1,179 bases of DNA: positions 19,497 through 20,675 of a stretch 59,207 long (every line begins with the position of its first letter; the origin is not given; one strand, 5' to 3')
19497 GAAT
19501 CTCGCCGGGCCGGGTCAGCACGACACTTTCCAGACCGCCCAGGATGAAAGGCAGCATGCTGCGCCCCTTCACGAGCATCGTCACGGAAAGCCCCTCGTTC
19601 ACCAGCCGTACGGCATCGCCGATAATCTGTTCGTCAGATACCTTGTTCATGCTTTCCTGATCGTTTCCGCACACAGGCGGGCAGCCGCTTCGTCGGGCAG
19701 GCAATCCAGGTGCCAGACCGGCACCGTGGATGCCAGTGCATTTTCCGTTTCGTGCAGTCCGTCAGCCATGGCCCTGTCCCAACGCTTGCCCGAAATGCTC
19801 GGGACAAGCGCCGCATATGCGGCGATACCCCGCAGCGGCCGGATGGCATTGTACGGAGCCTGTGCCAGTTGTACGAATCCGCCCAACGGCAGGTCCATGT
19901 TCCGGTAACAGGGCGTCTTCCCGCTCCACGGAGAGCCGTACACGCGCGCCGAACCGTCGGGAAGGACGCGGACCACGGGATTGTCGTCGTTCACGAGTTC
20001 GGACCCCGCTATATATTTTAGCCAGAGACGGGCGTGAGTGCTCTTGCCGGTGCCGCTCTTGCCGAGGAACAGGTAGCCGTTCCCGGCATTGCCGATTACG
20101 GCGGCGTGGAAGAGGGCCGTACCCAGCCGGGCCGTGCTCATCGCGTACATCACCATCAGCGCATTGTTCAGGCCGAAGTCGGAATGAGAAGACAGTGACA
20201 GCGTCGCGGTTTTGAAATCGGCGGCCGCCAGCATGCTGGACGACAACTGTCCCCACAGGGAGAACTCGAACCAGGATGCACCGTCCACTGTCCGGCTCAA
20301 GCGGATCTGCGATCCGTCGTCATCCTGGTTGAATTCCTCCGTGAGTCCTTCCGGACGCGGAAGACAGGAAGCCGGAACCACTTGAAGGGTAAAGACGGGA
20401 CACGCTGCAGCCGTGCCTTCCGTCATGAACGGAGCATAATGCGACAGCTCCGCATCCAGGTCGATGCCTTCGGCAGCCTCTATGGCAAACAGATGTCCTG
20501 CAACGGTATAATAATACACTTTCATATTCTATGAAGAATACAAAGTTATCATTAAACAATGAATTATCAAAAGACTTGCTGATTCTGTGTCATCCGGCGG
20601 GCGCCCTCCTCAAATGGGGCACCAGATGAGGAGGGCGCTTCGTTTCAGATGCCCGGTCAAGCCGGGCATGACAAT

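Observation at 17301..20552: Coupled HprK-like kinase / S24-S26 peptidase / PqqD / ABC-exporter operon with no visible substrate: RiPP-like logic without a known core enzyme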

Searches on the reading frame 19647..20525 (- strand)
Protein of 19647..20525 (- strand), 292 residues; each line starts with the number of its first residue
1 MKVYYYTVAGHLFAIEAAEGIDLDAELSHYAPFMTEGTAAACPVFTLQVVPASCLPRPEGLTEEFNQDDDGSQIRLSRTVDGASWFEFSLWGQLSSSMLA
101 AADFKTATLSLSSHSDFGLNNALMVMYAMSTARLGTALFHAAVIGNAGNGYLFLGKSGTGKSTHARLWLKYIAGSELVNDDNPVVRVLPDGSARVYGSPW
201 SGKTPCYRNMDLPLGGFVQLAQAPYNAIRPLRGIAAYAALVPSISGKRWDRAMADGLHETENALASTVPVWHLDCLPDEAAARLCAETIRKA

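Call 3: search_protein_families(library=pfam, proteins=[window:19647-20525:-], max_evalue=0.1)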
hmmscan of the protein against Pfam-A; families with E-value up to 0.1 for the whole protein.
window:19647-20525:- (292 aa): 4 families
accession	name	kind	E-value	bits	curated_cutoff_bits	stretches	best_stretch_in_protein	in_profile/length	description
PF07475.17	Hpr_kinase_C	-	0.022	14.7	33.3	1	139-186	9-54/171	HPr Serine kinase C-terminal domain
PF13555.12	AAA_29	-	0.038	14.2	27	0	144-163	19-37/61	P-loop containing region of AAA domain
PF13191.12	AAA_16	-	0.094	13.6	32.6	0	133-175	11-51/167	AAA ATPase domain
PF01293.25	PEPCK_ATP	-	0.095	11.8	26.5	0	125-165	187-227/465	Phosphoenolpyruvate carboxykinase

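Call 4: search_protein_families(library=ncbifam, proteins=[window:19647-20525:-], max_evalue=0.1)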
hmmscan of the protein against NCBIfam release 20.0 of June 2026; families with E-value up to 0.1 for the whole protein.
window:19647-20525:- (292 aa): 10 families
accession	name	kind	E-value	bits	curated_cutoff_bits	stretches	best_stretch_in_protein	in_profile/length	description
TIGR04249.1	SCM_chp_ScmC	equivalog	1.7e-05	24.4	125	1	119-261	109-252/292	SynChlorMet cassette protein ScmC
TIGR04355.1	HprK_rel_B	hypoth_equivalog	0.0013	17.9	200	1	134-182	142-188/351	HprK-related kinase B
NF011516.0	PRK14955.1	equivalog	0.0018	17.1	560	1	141-182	31-72/397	DNA polymerase III subunits gamma and tau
NF006821.0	PRK09344.1-3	subfamily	0.0031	16.2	369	1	120-182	198-258/525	phosphoenolpyruvate carboxykinase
NF004962.0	PRK06305.1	equivalog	0.0036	16.5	559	1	145-184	36-75/465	DNA polymerase III subunits gamma and tau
TIGR00679.1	hpr-ser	equivalog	0.0049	16.2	240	1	96-186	93-179/300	HPr(Ser) kinase/phosphatase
TIGR02397.1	dnaX_nterm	equivalog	0.026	13.8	250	1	143-171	31-59/355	DNA polymerase III subunit gamma/tau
NF011515.0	PRK14954.1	equivalog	0.029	13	1117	1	143-181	33-71/620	DNA polymerase III subunits gamma and tau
NF005638.0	PRK07399.1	subfamily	0.064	12.3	230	1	145-176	26-57/317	DNA polymerase III subunit delta'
NF006823.0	PRK09344.1-5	equivalog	0.094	11.3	815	0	139-173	204-238/513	phosphoenolpyruvate carboxykinase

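Call 5: find_homologous_proteins(query=window:19647-20525:-, max_evalue=0.001)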
Query window:19647-20525:- (292 aa): 7537 proteins with E <= 0.001 among 8000 candidates; the best 120 are listed.
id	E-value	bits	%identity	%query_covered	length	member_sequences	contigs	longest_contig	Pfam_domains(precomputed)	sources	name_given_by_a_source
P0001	4.6e-193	658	99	100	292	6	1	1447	PF27840.1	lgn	-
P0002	9.2e-169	578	89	99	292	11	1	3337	PF27840.1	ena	-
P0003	3.1e-146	504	77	99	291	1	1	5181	PF27840.1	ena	-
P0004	2.5e-145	501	76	100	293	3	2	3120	PF27840.1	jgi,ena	jgi:hypothetical protein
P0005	6.3e-145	500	75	100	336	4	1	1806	PF27840.1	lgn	-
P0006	5.5e-144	497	75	100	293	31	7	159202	PF27840.1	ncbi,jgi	jgi:hypothetical protein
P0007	6.1e-143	493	76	100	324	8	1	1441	PF27840.1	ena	-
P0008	1.1e-142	493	74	100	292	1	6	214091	PF27840.1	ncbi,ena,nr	ncbi:MAG: hypothetical protein IKS47_04045 [Bacteroidales bacterium]|nr:hypothetical protein [Bacter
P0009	1.3e-142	492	76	99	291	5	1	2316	PF27840.1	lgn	-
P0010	1.9e-142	492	76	99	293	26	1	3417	PF27840.1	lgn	-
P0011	5.0e-142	490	74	100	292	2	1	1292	PF27840.1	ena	-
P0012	7.6e-142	490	74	100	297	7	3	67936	PF27840.1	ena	-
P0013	9.7e-142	490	74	100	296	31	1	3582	PF27840.1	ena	-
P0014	1.4e-140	486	74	100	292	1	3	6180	PF27840.1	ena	-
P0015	1.9e-140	485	75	100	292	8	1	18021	PF27840.1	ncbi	-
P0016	1.3e-139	482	74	100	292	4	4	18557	PF27840.1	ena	-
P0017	1.5e-139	482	74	100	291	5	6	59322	PF27840.1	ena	-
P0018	2.0e-138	479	75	99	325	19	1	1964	PF27840.1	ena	-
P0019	1.9e-137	475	73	100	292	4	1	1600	PF27840.1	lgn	-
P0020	2.2e-137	475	73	99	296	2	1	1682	PF27840.1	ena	-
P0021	4.4e-137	474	72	99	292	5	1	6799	PF27840.1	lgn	-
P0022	6.1e-137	474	80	91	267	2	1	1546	PF27840.1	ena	-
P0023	8.5e-137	473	73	98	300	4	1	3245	PF27840.1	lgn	-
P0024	1.5e-136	473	75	97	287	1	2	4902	PF27840.1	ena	-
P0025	1.6e-136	472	72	100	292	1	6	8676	PF27840.1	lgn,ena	-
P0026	2.6e-136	472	73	99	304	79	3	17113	PF27840.1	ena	-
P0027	3.5e-136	471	72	100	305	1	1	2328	PF27840.1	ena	-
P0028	4.0e-136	471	74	100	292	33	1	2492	PF27840.1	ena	-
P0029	4.6e-136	471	73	100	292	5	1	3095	PF27840.1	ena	-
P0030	1.6e-135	469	72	100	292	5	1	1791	PF27840.1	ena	-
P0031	1.5e-134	466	72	100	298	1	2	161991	PF27840.1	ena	-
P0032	4.5e-134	464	69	100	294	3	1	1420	PF27840.1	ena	-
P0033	4.9e-134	464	70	100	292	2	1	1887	PF27840.1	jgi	-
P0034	6.8e-134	464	72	100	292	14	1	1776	PF27840.1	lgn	-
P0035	7.3e-134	464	71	100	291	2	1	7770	PF27840.1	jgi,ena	-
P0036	7.8e-134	464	71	98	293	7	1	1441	PF27840.1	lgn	-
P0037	1.6e-133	463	74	99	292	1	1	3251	PF27840.1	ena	-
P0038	2.6e-133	462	71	99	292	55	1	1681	PF27840.1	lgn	-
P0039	4.9e-133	461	71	97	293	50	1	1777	PF27840.1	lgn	-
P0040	8.4e-133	460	71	99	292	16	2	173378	PF27840.1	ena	-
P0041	1.0e-132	460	72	99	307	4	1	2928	PF27840.1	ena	-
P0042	1.0e-132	460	70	100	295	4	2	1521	PF27840.1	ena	-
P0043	1.3e-132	460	69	100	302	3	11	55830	PF27840.1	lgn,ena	-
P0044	1.4e-132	459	71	99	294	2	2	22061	PF27840.1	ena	-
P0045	3.8e-132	458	68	100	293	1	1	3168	PF27840.1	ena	-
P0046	4.7e-132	458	71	100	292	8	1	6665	PF27840.1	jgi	-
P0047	8.8e-132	457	72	100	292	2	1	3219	PF27840.1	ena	-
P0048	1.2e-131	456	70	100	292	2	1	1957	PF27840.1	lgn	-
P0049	1.5e-131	456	73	99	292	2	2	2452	PF27840.1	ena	-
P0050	3.3e-131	455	71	99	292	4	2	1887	PF27840.1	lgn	-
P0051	6.4e-131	454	69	100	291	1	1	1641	PF27840.1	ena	-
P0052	1.3e-130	453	70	99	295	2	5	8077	PF27840.1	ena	-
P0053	1.3e-130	453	72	98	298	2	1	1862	PF27840.1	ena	-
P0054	1.4e-130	453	71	100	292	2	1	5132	PF27840.1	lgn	-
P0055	5.7e-130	451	72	100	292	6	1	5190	PF27840.1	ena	-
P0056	5.9e-130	451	71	100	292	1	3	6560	PF27840.1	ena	-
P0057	1.4e-129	450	69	99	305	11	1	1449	PF27840.1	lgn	-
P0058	1.8e-129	449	70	99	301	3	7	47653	PF27840.1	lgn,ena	-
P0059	2.5e-129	449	70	100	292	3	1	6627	PF27840.1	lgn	-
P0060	5.3e-129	448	74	94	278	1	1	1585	PF27840.1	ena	-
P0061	7.2e-129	447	70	100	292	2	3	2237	PF27840.1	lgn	-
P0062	1.5e-128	446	69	99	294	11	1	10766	PF27840.1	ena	-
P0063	4.6e-128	445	69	99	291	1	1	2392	PF27840.1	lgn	-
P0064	2.6e-127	442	68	100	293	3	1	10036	PF27840.1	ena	-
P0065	6.0e-127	441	71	93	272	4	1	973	PF27840.1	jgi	jgi:hypothetical protein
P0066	7.9e-127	441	69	99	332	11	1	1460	PF27840.1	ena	-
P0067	1.6e-126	440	68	100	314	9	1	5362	PF27840.1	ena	-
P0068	2.5e-126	439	68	99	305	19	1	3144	PF27840.1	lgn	-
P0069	5.3e-126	438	68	99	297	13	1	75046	PF27840.1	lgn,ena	-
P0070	6.0e-126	438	64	100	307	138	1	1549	PF27840.1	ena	-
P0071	6.3e-126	438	69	99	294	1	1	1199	PF27840.1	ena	-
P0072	1.6e-125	436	69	100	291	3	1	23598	PF27840.1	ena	-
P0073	3.9e-125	435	72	93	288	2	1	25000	PF27840.1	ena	-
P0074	2.2e-124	433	67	99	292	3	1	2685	PF27840.1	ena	-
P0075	3.4e-124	432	69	99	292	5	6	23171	PF27840.1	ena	-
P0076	6.1e-124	431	67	100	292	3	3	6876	PF27840.1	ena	-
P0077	1.7e-123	430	69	99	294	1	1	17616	PF27840.1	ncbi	-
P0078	2.6e-123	429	68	99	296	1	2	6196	PF27840.1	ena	-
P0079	1.4e-122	427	66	100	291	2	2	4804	PF27840.1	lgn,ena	-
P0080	1.3e-120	420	71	91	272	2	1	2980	PF27840.1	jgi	-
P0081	6.9e-119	414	65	100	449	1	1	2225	PF27840.1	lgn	-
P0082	2.0e-118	413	68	93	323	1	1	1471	PF00483.30,PF27840.1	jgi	-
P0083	1.2e-116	407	64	100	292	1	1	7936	PF27840.1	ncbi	-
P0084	2.8e-116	406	67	98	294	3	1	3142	PF27840.1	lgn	-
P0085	7.6e-114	398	64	98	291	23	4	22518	PF27840.1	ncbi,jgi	jgi:hypothetical protein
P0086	6.8e-113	395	65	100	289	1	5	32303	PF27840.1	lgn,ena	-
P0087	1.1e-112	394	60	100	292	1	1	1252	PF27840.1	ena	-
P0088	3.6e-112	392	64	99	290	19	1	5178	PF27840.1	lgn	-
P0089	5.7e-112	392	65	99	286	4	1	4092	PF27840.1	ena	-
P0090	7.7e-112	391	65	99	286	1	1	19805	PF27840.1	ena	-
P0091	1.2e-111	391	63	100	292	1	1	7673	PF27840.1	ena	-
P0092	1.8e-111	390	65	98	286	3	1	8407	PF27840.1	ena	-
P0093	2.8e-111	390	63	100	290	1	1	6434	PF27840.1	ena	-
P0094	3.5e-110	386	62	99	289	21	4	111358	PF27840.1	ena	-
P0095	3.9e-110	386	63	99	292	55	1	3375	PF27840.1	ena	-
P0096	5.6e-109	382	60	99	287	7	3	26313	PF27840.1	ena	-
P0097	6.9e-109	382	61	100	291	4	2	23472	PF27840.1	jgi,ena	-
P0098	1.1e-108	381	64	98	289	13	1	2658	PF27840.1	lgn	-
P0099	1.2e-108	381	60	98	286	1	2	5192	PF27840.1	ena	-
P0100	1.5e-108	381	60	99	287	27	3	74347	PF27840.1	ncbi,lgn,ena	-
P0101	1.6e-108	381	60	99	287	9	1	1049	PF27840.1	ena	-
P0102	1.6e-108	380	61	99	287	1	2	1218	PF27840.1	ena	-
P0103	2.8e-108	380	64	97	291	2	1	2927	PF27840.1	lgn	-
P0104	2.8e-108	380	60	99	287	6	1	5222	PF27840.1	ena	-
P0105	3.3e-108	379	59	99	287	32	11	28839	PF27840.1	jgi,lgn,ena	jgi:hypothetical protein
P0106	4.8e-108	379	60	99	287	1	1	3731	PF27840.1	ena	-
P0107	1.2e-107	378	60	100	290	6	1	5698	PF27840.1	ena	-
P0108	1.3e-107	377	59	99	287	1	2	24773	PF27840.1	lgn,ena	-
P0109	1.4e-107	377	60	99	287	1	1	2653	PF27840.1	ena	-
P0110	2.8e-107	376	62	98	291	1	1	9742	PF27840.1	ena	-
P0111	3.2e-107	376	59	99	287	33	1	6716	PF27840.1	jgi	jgi:hypothetical protein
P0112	3.3e-107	376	62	97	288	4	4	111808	PF27840.1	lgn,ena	-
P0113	5.0e-107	376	61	99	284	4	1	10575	PF27840.1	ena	-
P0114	6.1e-107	375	62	98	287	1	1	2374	PF27840.1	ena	-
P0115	6.8e-107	375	59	99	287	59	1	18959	PF27840.1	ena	-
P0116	8.7e-107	375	60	100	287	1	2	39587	PF27840.1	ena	-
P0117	8.7e-107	375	60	99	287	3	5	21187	PF27840.1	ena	-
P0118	9.7e-107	375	59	99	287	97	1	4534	PF27840.1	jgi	jgi:hypothetical protein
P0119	1.3e-106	374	58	99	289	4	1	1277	PF27840.1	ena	-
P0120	1.8e-106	374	59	99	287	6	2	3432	PF27840.1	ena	-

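Call 7: find_encoding_contigs(protein=P0008, flank=8000, max_places=3)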
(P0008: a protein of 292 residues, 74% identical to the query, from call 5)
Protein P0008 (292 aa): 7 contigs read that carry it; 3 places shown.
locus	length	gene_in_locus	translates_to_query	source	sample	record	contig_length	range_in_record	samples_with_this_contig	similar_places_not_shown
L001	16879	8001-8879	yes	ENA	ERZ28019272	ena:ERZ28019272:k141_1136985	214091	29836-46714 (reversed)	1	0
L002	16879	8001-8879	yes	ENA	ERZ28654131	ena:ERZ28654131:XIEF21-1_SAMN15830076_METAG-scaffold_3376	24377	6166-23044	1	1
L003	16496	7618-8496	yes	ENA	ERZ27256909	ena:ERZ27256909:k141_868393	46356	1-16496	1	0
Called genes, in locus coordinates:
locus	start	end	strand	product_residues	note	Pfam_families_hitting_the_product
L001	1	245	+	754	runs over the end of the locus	PF01734:Patatin, PF19143:Omp85_2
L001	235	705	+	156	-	PF02631:RecX_HTH2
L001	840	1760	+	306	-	PF03462:PCRF, PF00472:RF-1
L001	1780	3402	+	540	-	PF05681:Fumerase, PF05683:Fumerase_C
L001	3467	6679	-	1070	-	-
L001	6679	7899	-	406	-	-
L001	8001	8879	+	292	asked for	PF27840:ScmC (weak)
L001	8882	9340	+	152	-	-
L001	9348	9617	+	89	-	PF05402:PqqD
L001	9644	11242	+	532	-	PF00664:ABC_membrane, PF00005:ABC_tran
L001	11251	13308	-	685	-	PF00133:tRNA-synt_1, PF09334:tRNA-synt_1g, PF19303:Anticodon_3, PF08264:Anticodon_1, PF01588:tRNA_bind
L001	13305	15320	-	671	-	PF01807:Zn_ribbon_DnaG, PF08275:DNAG_N, PF01751:Toprim, PF13155:Toprim_2, PF13362:Toprim_3 (weak), PF13662:Toprim_4, PF28534:DUF8430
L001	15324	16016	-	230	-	PF18174:HU-CCDC81_bac_1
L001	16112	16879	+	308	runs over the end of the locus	PF00781:DAGK_cat, PF19279:YegS_C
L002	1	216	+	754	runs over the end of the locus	PF01734:Patatin, PF19143:Omp85_2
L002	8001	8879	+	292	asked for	PF27840:ScmC (weak)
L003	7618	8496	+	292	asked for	PF27840:ScmC (weak)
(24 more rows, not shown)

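Call 8: find_encoding_contigs(protein=P0100, flank=8000, max_places=3)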
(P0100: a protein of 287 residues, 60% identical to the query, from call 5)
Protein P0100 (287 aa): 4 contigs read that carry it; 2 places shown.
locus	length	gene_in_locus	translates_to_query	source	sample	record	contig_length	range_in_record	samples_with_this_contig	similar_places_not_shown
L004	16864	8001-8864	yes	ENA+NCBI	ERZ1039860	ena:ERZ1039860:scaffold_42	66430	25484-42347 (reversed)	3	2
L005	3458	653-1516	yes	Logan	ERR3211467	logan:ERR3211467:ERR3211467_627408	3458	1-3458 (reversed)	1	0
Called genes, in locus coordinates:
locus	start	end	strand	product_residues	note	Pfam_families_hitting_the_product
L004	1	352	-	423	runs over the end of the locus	PF00953:Glycos_transf_4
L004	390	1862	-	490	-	PF01225:Mur_ligase, PF08245:Mur_ligase_M, PF02875:Mur_ligase_C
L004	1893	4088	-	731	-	PF03717:PBP_dimer (weak), PF00905:Transpeptidase, PF03793:PASTA (weak)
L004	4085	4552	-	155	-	PF19579:FtsL_2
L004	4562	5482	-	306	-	PF01795:Methyltransf_5, PF01728:FtsJ (faint)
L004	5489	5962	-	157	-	PF02381:MraZ (weak)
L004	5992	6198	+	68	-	-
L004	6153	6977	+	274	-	PF19576:Acyltransf_2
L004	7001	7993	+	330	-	PF13444:Acetyltransf_5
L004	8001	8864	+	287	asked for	PF27840:ScmC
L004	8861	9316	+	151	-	-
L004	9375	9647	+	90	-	PF05402:PqqD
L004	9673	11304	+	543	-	PF00664:ABC_membrane, PF00005:ABC_tran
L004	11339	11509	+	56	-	-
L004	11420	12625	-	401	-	PF05272:VapE-like_dom, PF19263:DUF5906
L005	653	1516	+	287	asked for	PF27840:ScmC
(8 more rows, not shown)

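Call 12: find_related_loci(query=window:19647-20525:-, collection=genome_contigs, flank=10000)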
Query window:19647-20525:- (292 aa) in genome_contigs; peptide patterns used: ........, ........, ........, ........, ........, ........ (x = any residue, [..] = any of these).
253 stretches matched a pattern; 197 encode a relative of the query (tblastn E <= 1e-3); the best 80 are kept; 80 distinct loci.
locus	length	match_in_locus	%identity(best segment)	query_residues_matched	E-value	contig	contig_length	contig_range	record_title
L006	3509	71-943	75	2-292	1e-153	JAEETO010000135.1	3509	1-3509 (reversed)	MAG: Bacteroidales bacterium isolate Tb.RUG.407 NODE_134524_length_3509_cov_1.136606, whole genome shotgun sequence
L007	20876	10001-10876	76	1-292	7e-147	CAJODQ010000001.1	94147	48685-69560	uncultured Bacteroidales bacterium isolate Red_deer_1_mag_74 genome assembly, contig: scaffold_110, whole genome shotgun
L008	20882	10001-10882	75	1-291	2e-146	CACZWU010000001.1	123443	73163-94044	MAG: uncultured Bacteroidia bacterium isolate RUG13016 genome assembly, contig: RUG13016_asm_1, whole genome shotgun seq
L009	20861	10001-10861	74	1-289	4e-142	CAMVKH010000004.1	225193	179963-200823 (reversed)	MAG TPA_asm: uncultured Bacteroidales bacterium isolate SRR8387721_bin.25_metaWRAP_v1.3_MAG genome assembly, contig: ERZ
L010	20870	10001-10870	71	1-290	1e-140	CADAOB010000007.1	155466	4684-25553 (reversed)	MAG: uncultured Bacteroidia bacterium isolate RUG13471 genome assembly, contig: RUG13471_asm_7, whole genome shotgun seq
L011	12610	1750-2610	70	6-292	1e-138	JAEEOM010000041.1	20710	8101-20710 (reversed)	MAG: Bacteroidales bacterium isolate Tb.RUG.287 NODE_957981_length_20710_cov_6.056357, whole genome shotgun sequence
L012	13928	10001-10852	73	6-289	1e-138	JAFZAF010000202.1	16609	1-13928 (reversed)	MAG: Bacteroidales bacterium isolate RGIG7582 Water_buffalos_Omasum-3__c785099, whole genome shotgun sequence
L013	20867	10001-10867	72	1-289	3e-138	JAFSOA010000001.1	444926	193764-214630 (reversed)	MAG: Bacteroidales bacterium isolate RGIG3317 Goat_Reticulum-5__c43, whole genome shotgun sequence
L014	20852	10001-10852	72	6-289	3e-137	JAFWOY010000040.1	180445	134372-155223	MAG: Bacteroidales bacterium isolate RGIG5938 Sheep_Omasum-1__c860565, whole genome shotgun sequence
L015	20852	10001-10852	71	6-289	8e-135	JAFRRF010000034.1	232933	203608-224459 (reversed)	MAG: Bacteroidales bacterium isolate RGIG2727 Goat_Omasum-4__c375583, whole genome shotgun sequence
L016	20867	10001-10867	69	1-289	3e-134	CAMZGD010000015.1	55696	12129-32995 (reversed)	MAG TPA_asm: uncultured Bacteroidales bacterium isolate SRR10912534_bin.104_metaWRAP_v1.3_MAG genome assembly, contig: E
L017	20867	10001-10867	73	1-289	1e-133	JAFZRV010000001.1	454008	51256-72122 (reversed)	MAG: Bacteroidales bacterium isolate RGIG8040 Water_buffalos_Rumen-1__c100, whole genome shotgun sequence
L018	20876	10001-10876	67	1-292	1e-130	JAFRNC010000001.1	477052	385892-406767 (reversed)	MAG: Bacteroidales bacterium isolate RGIG2620 Goat_Omasum-1__c4, whole genome shotgun sequence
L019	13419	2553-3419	69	1-289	4e-128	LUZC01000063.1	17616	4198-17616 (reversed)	MAG: Bacteroidales bacterium Bact_11 Bact_11_contig_357640, whole genome shotgun sequence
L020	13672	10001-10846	64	6-292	4e-118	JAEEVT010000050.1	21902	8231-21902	MAG: Prevotella sp. isolate Tb.RUG.460 NODE_9979_length_21902_cov_1.394397, whole genome shotgun sequence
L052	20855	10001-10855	55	1-289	3e-104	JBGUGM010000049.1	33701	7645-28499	MAG: Bacteroidaceae bacterium isolate ruminal_MAG_374 ruminal_MAG_374_contig_0049, whole genome shotgun sequence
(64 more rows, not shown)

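Call 24: predict_structure(alignment_id=A1)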
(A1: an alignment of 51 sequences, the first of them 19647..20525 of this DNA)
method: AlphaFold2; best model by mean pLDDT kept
length: 292 residues; sequences in the alignment: 51
mean_pLDDT: 93.0   pTM: 0.91
mean pLDDT of the five models: 93.0, 92.8, 92.8, 91.8, 91.3
residues with pLDDT >= 90: 246; 70-90: 38; 50-70: 8; < 50: 0
segments of 3 or more residues with pLDDT < 50: none
pLDDT, mean of each block of 10 residues (from residue 1): 95 97 95 82 95 97 90 94 96 97 97 95 95 94 96 90 94 95 95 95 74 98 96 95 83 82 95 96 97 83
secondary structure, 60 per line:
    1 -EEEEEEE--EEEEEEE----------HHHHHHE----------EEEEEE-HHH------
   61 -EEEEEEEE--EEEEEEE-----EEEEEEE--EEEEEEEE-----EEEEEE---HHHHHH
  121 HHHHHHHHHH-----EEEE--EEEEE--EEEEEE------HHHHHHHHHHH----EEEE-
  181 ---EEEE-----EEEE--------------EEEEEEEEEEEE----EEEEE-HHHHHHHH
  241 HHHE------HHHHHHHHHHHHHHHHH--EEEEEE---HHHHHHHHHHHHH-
elements in order: E2-8 E11-17 H28-33 E45-50 E62-69 E72-78 E84-90 E93-100 E106-111 H115-130 E136-139 E142-146 E149-154 H161-171 E176-179 E184-187 E193-196 E211-222 E227-231 H233-243 H251-267 E270-275 H279-291

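Call 26: search_solved_structures(query=A1, max_evalue=1, show_alignments=2)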
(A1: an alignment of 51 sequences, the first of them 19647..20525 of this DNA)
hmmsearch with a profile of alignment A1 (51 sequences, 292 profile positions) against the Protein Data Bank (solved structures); distinct sequences matched with E-value up to 1: 7.
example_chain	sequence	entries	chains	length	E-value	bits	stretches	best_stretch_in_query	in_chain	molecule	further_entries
1ii2_A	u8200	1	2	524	0.041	16.1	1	122-167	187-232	PHOSPHOENOLPYRUVATE CARBOXYKINASE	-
1ko7_A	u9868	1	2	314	0.065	15.5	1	134-190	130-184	Hpr kinase/phosphatase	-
8jwi_A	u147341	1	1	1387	0.77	11.9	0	146-176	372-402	Multidrug resistance protein 1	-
3b5x_A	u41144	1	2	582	0.81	11.9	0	134-171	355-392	Lipid A export ATP-binding/permease protein msbA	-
8jvh_A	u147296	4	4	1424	0.81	11.9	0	146-176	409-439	Multidrug resistance protein 1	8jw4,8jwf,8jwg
9ws4_A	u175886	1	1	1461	0.83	11.8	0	146-176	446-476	Multidrug resistance protein 1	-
1pmh_X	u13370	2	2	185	0.97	11.6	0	182-212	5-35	beta-1,4-mannanase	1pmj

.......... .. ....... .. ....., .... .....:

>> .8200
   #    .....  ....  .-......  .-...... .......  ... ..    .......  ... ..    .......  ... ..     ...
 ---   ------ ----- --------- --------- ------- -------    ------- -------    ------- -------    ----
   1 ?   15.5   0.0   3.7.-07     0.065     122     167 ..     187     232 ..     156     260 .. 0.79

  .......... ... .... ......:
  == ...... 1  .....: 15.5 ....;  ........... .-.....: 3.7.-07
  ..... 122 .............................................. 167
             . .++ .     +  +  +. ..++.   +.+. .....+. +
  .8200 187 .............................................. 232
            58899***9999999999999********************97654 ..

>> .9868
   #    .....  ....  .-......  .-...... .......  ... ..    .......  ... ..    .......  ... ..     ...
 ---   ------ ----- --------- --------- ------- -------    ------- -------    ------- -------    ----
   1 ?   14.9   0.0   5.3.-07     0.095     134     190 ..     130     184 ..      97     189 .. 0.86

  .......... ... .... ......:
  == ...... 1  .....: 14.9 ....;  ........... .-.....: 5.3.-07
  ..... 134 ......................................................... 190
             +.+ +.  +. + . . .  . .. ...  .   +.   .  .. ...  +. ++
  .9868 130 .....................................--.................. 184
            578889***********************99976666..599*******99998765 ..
